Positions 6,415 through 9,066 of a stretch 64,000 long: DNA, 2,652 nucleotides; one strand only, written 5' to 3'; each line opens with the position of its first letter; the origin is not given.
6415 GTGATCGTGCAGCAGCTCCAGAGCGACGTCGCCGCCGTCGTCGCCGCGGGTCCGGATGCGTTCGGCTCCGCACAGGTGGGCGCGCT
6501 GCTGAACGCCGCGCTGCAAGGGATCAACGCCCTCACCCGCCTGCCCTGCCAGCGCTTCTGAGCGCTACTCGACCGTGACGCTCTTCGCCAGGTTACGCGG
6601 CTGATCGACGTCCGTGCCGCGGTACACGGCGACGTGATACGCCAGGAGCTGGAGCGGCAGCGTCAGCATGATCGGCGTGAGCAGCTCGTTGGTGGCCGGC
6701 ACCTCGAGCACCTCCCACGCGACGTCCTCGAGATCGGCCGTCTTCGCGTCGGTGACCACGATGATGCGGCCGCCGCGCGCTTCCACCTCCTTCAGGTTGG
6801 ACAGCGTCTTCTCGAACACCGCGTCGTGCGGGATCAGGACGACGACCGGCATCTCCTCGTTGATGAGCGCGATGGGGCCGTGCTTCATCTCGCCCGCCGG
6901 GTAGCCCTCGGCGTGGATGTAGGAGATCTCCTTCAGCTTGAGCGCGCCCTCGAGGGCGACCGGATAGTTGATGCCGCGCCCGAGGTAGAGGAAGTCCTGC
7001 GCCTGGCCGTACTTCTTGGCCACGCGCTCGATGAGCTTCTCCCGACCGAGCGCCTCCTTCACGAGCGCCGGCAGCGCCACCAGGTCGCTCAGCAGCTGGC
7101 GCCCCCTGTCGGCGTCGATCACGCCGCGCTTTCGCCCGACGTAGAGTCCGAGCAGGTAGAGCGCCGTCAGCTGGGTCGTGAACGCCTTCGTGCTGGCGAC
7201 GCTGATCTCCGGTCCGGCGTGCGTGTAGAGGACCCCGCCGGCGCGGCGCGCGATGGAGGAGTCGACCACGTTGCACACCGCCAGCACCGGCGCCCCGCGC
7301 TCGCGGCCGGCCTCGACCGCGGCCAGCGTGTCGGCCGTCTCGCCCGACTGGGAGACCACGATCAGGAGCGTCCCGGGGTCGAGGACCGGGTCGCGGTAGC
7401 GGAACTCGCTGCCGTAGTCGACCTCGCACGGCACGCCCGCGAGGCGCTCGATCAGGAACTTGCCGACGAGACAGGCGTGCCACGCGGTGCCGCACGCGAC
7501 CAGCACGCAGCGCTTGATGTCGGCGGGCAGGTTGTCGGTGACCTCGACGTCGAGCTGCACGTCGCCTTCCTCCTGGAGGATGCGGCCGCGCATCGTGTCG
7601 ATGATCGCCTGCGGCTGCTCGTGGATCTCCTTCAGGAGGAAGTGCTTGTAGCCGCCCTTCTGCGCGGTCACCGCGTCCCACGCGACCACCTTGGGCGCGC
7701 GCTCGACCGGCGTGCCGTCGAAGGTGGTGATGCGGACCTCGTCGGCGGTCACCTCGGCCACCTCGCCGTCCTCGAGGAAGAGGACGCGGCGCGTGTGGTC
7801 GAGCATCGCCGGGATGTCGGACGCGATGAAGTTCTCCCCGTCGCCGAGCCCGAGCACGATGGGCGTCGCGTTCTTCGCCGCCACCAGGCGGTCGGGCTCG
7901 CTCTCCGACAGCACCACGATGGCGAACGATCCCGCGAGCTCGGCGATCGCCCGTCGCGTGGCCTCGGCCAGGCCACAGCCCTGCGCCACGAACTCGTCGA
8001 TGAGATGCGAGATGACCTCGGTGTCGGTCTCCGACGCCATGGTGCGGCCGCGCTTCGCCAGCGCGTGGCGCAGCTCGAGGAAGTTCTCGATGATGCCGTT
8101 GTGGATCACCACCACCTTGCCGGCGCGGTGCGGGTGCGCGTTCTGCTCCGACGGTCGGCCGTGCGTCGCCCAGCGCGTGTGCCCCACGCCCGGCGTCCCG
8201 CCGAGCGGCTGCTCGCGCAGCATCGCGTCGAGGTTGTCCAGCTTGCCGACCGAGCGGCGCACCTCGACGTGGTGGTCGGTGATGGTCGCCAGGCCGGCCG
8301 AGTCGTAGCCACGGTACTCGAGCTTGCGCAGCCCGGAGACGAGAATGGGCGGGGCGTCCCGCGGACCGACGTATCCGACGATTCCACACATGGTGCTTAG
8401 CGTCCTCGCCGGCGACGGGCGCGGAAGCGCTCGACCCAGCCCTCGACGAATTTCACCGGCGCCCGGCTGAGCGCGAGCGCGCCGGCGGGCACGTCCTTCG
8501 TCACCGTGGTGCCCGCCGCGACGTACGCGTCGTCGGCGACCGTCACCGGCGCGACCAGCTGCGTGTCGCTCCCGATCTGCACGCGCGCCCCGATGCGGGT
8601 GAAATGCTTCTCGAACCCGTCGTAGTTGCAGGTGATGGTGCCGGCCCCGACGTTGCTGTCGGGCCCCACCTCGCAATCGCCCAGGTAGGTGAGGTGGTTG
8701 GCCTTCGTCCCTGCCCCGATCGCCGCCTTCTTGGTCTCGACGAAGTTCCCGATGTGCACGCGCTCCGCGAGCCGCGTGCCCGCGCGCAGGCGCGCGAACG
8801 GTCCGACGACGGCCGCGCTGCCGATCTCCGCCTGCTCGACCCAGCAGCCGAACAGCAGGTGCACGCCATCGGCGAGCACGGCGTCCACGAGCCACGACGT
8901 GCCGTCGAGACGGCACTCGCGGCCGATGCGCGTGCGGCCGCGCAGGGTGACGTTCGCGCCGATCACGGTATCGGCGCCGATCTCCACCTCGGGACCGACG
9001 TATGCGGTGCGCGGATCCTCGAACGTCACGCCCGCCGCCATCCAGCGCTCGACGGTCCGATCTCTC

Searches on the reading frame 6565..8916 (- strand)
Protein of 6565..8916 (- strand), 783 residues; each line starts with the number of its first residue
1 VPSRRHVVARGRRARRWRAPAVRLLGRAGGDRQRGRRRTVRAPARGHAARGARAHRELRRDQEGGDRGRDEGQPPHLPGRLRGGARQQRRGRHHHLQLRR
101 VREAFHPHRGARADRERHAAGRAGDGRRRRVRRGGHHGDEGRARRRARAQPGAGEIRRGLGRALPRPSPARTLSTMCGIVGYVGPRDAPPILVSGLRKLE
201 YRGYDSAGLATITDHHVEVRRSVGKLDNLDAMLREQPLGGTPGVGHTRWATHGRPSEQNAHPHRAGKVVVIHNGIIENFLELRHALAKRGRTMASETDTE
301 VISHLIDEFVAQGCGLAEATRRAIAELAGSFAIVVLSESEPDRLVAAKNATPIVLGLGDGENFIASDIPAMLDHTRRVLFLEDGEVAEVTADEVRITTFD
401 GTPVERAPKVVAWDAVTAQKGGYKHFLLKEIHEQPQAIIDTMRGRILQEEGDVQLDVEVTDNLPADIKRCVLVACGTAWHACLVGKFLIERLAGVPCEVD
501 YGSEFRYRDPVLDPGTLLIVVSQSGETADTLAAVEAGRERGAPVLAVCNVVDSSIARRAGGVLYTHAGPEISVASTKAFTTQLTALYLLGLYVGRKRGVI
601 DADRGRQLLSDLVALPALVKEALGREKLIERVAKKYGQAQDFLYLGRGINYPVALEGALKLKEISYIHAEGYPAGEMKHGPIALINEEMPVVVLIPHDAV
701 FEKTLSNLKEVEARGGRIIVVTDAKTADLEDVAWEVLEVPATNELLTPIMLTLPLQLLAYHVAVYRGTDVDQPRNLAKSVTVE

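Call 66: search_protein_families(library=pfam, proteins=[window:6565-8916:-], max_evalue=0.00001)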
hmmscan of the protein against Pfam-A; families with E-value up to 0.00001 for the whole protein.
window:6565-8916:- (783 aa): 3 families
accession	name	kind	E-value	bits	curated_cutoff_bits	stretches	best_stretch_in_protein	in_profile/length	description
PF01380.27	SIS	-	6.1e-57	191.5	25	2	466-589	4-128/131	SIS domain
PF13522.11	GATase_6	-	6.3e-19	68.7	27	1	243-353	13-116/130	Glutamine amidotransferase domain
PF13537.11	GATase_7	-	2.3e-14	53.9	25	1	260-372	13-122/123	Glutamine amidotransferase domain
